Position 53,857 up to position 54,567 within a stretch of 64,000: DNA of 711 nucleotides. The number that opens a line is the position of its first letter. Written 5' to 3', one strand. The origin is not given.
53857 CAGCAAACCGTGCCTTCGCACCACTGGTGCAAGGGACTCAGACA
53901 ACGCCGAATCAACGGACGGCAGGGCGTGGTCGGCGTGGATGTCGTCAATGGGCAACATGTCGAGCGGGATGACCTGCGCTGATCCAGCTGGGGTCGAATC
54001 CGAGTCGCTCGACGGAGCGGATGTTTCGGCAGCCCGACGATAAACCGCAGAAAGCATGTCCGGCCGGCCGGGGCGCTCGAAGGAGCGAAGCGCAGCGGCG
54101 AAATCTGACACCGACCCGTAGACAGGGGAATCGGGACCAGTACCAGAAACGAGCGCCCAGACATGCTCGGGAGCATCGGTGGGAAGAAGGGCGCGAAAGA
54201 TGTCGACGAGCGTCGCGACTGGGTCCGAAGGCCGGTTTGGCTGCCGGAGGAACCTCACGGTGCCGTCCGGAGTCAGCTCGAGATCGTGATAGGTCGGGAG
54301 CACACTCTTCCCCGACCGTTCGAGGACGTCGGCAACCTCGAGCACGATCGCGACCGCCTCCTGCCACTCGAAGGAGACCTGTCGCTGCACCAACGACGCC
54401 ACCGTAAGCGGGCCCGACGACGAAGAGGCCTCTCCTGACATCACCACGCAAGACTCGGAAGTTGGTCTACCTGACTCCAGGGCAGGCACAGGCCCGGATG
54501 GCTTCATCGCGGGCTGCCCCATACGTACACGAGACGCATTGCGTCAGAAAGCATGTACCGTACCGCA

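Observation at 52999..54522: Fusion protein whose three recognisable domains all look catalytically dead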

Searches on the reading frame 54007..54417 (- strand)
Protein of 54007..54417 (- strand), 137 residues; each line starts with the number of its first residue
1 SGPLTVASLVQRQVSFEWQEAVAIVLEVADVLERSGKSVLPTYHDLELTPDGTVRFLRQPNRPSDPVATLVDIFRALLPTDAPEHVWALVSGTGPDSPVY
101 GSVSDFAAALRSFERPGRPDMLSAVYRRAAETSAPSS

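Call 25: search_solved_structures(query=A2, max_evalue=10, show_alignments=3)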
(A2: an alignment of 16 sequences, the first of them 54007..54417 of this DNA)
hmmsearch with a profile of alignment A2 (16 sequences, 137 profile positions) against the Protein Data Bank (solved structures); distinct sequences matched with E-value up to 10: 5.
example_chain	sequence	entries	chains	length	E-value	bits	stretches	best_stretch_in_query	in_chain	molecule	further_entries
8qk2_A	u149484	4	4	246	0.52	13.5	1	51-92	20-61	UDP-2,3-diacylglucosamine hydrolase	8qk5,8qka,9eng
6ph9_A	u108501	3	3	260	0.58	13.4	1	50-92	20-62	UDP-2,3-diacylglucosamine hydrolase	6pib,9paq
6pj3_A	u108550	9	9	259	0.58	13.4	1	50-92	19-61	UDP-2,3-diacylglucosamine hydrolase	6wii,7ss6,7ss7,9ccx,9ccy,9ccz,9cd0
8qjz_A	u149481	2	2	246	0.78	13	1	51-91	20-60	UDP-2,3-diacylglucosamine hydrolase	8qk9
8s7f_A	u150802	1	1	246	1.4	12.1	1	51-91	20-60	UDP-2,3-diacylglucosamine hydrolase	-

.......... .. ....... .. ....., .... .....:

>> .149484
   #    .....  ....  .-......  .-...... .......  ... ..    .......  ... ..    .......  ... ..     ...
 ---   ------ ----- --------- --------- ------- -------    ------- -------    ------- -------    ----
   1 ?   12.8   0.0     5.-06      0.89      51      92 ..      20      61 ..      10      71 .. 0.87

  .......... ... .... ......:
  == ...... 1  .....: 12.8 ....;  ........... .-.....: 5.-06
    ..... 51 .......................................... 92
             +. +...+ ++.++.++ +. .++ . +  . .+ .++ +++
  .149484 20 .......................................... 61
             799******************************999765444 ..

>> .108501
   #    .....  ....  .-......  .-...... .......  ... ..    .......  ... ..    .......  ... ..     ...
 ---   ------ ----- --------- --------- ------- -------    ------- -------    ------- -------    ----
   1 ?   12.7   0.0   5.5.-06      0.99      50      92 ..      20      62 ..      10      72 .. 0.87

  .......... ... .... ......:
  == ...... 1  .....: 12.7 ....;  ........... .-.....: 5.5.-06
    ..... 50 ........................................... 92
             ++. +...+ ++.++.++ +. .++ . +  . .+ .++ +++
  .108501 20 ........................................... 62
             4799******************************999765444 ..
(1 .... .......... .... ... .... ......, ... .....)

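Call 31: predict_structure(alignment_id=A2)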
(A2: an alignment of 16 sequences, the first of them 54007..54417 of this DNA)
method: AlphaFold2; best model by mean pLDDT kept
length: 137 residues; sequences in the alignment: 16
mean_pLDDT: 89.6   pTM: 0.87
mean pLDDT of the five models: 89.6, 89.4, 89.2, 88.7, 88.4
residues with pLDDT >= 90: 97; 70-90: 29; 50-70: 10; < 50: 1
segments of 3 or more residues with pLDDT < 50: none
pLDDT, mean of each block of 10 residues (from residue 1): 89 94 97 90 92 91 85 93 92 68 93 96 96 73
secondary structure, 60 per line:
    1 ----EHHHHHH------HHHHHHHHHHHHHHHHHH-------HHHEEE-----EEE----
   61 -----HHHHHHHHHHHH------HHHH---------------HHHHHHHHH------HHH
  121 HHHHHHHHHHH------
elements in order: H6-11 H18-35 E46-48 E54-56 H66-77 H84-87 H103-111 H118-131

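Call 37: search_protein_representatives(alignment_id=A2)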
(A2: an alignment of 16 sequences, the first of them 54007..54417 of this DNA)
Query: 16 sequences, 137 profile positions. Proteins with E-value up to 0.001 (for the whole library): 905; up to 1e-10: 364; up to 1e-30: 22. The best 150 are listed.
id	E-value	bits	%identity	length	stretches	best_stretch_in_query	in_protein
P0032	3.0e-60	218.4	-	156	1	2-136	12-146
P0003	1.1e-59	216.6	-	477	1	2-135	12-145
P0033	1.9e-57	209.3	-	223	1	2-135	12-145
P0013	3.2e-57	208.6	-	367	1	2-135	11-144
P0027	2.2e-55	202.6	-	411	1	2-134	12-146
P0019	2.7e-53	195.9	-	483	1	2-135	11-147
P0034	1.9e-50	186.7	-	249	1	2-134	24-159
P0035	8.5e-50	184.5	-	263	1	4-136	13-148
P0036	9.1e-47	174.7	-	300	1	3-133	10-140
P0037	5.1e-46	172.3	-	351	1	4-136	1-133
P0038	1.0e-45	171.3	-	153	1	4-134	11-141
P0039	3.0e-45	169.8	-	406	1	2-136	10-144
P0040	4.5e-44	166.0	-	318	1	2-134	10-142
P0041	7.8e-44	165.2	-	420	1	2-134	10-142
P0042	4.8e-43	162.7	-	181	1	2-136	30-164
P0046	4.3e-41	156.3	-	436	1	2-134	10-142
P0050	2.0e-30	121.8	-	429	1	2-134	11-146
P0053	1.1e-24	103.3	-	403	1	3-135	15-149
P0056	3.7e-22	95.0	-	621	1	2-134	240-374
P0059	1.4e-21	93.1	-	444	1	4-133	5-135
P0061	4.9e-21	91.4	-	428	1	3-134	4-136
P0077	3.6e-19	85.4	-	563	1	2-133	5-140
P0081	8.9e-19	84.1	-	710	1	11-134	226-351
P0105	3.2e-17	79.1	-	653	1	3-134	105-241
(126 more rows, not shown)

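Call 38: search_protein_families(library=pfam, proteins=[P0039, P0046, P0050, P0053, P0059, P0061, P0077, P0081, P0056, P0105], max_evalue=0.01)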
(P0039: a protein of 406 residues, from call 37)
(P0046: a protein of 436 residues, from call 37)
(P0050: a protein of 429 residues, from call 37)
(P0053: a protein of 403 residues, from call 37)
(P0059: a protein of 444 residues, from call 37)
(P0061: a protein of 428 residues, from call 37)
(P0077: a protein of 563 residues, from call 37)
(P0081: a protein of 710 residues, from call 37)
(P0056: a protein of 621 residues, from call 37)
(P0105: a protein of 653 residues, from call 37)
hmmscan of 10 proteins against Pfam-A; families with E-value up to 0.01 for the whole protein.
P0039 (406 aa): 1 family
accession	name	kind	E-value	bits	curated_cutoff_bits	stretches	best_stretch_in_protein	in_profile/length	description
PF03544.19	TonB_C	-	9.3e-07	29.7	24.6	1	347-402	19-75/79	Gram-negative bacterial TonB protein C-terminal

P0046 (436 aa): 2 families
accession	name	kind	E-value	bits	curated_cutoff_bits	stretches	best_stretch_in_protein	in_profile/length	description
PF03544.19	TonB_C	-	1.2e-05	26.1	24.6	1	355-425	5-75/79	Gram-negative bacterial TonB protein C-terminal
PF19258.4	KxYKxGKxW_sig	-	0.0019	18.6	23.6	1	163-186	11-34/41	KxYKxGKxW signal peptide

P0050 (429 aa): 1 family
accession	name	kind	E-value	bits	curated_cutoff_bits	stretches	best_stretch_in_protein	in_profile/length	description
PF03544.19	TonB_C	-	1.9e-05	25.4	24.6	1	371-426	19-75/79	Gram-negative bacterial TonB protein C-terminal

P0053 (403 aa): 1 family
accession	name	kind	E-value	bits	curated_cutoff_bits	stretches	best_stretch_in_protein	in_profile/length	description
PF03544.19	TonB_C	-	4.3e-05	24.3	24.6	1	344-402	15-75/79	Gram-negative bacterial TonB protein C-terminal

P0059 (444 aa): 1 family
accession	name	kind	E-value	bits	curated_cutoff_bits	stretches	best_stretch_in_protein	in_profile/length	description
PF03544.19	TonB_C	-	0.00053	20.8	24.6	1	386-439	20-74/79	Gram-negative bacterial TonB protein C-terminal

P0061 (428 aa): 0 families

P0077 (563 aa): 2 families
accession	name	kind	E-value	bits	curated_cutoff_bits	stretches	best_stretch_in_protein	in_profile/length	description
PF11741.13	AMIN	-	5.9e-13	49.2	20.5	1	320-393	7-80/101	AMIN domain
PF03544.19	TonB_C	-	7.2e-05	23.6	24.6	1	506-556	19-70/79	Gram-negative bacterial TonB protein C-terminal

P0081 (710 aa): 0 families

P0056 (621 aa): 0 families

P0105 (653 aa): 1 family
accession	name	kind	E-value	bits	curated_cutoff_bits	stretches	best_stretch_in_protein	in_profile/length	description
PF03544.19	TonB_C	-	8.4e-05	23.4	24.6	1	594-648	20-75/79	Gram-negative bacterial TonB protein C-terminal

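Call 50: search_protein_families(library=pfam, alignment_id=A4, max_evalue=0.01)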
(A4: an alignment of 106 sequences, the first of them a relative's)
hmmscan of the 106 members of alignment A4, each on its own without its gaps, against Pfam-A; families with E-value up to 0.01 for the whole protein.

A. member 1, P0036 (300 aa): 0 families

B. families by the number of members that match (of 106 scanned): 6 families
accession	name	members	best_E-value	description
PF03544.19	TonB_C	81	3.4e-08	Gram-negative bacterial TonB protein C-terminal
PF11741.13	AMIN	1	5.9e-13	AMIN domain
PF02643.20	DUF192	1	4.1e-12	Uncharacterized ACR, COG1430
PF19258.4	KxYKxGKxW_sig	1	0.0019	KxYKxGKxW signal peptide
PF10814.13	CwsA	1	0.0065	Cell wall synthesis protein CwsA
PF19779.4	DUF6264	1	0.0077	Family of unknown function (DUF6264)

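Call 55: search_protein_families(library=ncbifam, proteins=[P0039], max_evalue=0.01)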
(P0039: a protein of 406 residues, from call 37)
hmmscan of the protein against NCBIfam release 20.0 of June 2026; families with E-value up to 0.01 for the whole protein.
P0039 (406 aa): 3 families
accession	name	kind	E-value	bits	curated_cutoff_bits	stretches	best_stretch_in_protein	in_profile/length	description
TIGR01352.1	tonB_Cterm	subfamily_domain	0.00029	21.1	27.1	1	347-395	17-64/76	TonB family protein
NF033768.1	myxo_SS_tail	domain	0.0037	17.4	40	1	347-395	36-86/92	AgmX/PglI C-terminal domain-containing protein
NF038079.1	TonB_sider_MxcH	equivalog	0.0081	14.3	925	0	350-397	29-76/792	TonB-dependent siderophore myxochelin receptor MxcH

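Call 58: find_homologous_proteins(query=A2, max_evalue=0.00001)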
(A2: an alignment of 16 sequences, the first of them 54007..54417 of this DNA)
Query A2 (16 sequences) (137 aa, profile of the alignment): 15 proteins with E <= 0.00001 among 8000 candidates.
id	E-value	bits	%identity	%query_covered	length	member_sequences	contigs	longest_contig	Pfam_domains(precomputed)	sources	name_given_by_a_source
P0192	2.0e-55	204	55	99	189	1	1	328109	-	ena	-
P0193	9.0e-39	151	49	91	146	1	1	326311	-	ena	-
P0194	5.8e-37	145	50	81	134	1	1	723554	-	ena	-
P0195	1.7e-34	137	44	87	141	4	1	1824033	-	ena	-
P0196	1.1e-28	118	48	55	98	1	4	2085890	-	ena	-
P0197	2.4e-18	84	34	95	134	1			-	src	-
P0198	1.8e-17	82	47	48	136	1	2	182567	-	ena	-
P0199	3.1e-17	81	36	84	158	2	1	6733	-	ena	-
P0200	1.4e-14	72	33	88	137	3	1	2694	-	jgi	jgi:hypothetical protein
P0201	5.9e-12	64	35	91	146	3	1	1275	-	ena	-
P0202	2.6e-10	58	37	93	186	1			-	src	-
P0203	7.7e-10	57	36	84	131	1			-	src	-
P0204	1.2e-9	56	33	92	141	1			-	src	-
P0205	3.1e-7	48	31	96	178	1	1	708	-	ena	-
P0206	8.7e-7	47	61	28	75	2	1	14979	-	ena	-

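Call 59: find_homologous_proteins(query=P0039, max_evalue=0.00001)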
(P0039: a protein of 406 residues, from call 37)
Query P0039 (406 aa): 85 proteins with E <= 0.00001 among 8000 candidates.
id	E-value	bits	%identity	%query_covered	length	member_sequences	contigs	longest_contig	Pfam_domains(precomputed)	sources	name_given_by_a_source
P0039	1.6e-257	872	100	100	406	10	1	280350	PF03544.20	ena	-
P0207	1.8e-245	832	97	100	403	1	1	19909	PF03544.20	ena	-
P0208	1.6e-240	816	95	100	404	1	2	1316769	PF03544.20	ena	-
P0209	4.8e-234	794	91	100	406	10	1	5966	PF03544.20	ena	-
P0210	1.3e-176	605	74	100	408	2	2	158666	PF03544.20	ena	-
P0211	1.6e-165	569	73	100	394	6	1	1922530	-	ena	-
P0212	3.6e-165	568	80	84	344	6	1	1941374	-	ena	-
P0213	1.2e-164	566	90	72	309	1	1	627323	-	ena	-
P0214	5.4e-151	521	87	69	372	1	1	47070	-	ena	-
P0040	1.0e-126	441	91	57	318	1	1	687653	-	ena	-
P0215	2.3e-122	427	55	100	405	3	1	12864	-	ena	-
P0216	2.3e-121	424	93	54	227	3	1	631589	-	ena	-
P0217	8.8e-111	389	54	97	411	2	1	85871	PF03544.20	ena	-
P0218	3.9e-110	387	49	100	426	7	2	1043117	PF03544.20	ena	-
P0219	5.1e-110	386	50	100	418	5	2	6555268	-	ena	-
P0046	6.4e-83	297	42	100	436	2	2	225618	PF03544.20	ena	-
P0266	1.7e-34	138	32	95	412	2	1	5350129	PF03544.20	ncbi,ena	-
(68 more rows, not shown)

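Call 60: find_encoding_contigs(protein=P0039, flank=6000, max_places=2)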
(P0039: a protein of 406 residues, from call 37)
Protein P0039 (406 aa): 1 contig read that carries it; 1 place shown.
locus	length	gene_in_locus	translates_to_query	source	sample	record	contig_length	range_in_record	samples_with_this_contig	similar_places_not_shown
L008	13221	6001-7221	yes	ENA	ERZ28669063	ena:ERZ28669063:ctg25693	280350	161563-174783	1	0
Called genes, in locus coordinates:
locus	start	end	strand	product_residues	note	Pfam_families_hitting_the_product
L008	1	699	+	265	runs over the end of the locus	PF13442:Cytochrome_CBB3, PF00034:Cytochrom_C (weak)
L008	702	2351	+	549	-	PF01011:PQQ, PF13360:PQQ_2, PF13570:Beta-prop_ACSF4 (weak), PF13360:PQQ_2, PF13570:Beta-prop_ACSF4, PF01011:PQQ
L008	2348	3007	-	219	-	-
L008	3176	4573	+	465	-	PF13570:Beta-prop_ACSF4 (faint), PF13360:PQQ_2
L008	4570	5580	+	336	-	PF08309:LVIVD (weak)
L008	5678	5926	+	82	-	PF04964:Flp_Fap (weak)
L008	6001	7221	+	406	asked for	PF03544:TonB_C (weak)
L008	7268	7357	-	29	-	-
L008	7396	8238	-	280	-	PF02554:CstA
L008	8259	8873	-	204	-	PF02554:CstA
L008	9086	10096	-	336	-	PF02374:ArsA_ATPase, PF10609:ParA (faint), PF20720:nSTAND3 (weak), PF01656:CbiA, PF13614:AAA_31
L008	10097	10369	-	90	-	PF25952:DUF7990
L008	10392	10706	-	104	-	PF02554:CstA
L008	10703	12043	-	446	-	PF02554:CstA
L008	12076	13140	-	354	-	PF03576:Peptidase_S58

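Call 61: find_encoding_contigs(protein=P0219, flank=6000, max_places=2)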
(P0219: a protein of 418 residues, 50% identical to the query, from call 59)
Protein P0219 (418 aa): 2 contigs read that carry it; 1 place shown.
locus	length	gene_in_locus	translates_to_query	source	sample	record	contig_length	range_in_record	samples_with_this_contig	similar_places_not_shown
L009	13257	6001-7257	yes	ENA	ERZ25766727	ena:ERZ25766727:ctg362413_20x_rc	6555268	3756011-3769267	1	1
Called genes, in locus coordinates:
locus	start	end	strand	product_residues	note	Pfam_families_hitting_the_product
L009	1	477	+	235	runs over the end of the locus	-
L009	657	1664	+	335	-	-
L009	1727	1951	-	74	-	-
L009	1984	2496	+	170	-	-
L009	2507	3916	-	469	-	PF02233:PNTB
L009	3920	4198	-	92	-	PF12769:PNTB_4TM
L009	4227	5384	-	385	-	PF05222:AlaDh_PNT_N, PF01262:AlaDh_PNT_C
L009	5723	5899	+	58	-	PF04964:Flp_Fap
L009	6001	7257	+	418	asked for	-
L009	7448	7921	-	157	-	PF02554:CstA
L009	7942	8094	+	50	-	-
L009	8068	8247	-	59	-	PF02554:CstA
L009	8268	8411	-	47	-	-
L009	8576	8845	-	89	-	PF02554:CstA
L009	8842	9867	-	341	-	PF02374:ArsA_ATPase, PF10609:ParA (faint), PF01656:CbiA, PF13614:AAA_31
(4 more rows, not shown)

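Call 62: find_encoding_contigs(protein=P0266, flank=6000, max_places=2)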
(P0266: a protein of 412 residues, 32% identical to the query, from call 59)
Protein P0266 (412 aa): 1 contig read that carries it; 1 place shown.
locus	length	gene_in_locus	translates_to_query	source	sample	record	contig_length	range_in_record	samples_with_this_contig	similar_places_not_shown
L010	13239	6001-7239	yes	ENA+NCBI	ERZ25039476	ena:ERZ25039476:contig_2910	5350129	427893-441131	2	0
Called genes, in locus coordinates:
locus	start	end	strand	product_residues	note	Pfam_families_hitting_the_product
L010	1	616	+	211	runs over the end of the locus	PF00437:T2SSE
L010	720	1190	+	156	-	PF00437:T2SSE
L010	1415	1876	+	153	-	PF00482:T2SSF (weak)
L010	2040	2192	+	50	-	-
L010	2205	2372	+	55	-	-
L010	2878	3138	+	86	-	PF00482:T2SSF (weak)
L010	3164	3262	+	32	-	-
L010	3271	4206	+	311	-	-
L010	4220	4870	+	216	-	-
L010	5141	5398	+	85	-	-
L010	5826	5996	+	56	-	-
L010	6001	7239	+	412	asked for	PF03544:TonB_C (weak)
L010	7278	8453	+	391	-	PF09594:GT87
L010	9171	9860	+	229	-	-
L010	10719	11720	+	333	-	-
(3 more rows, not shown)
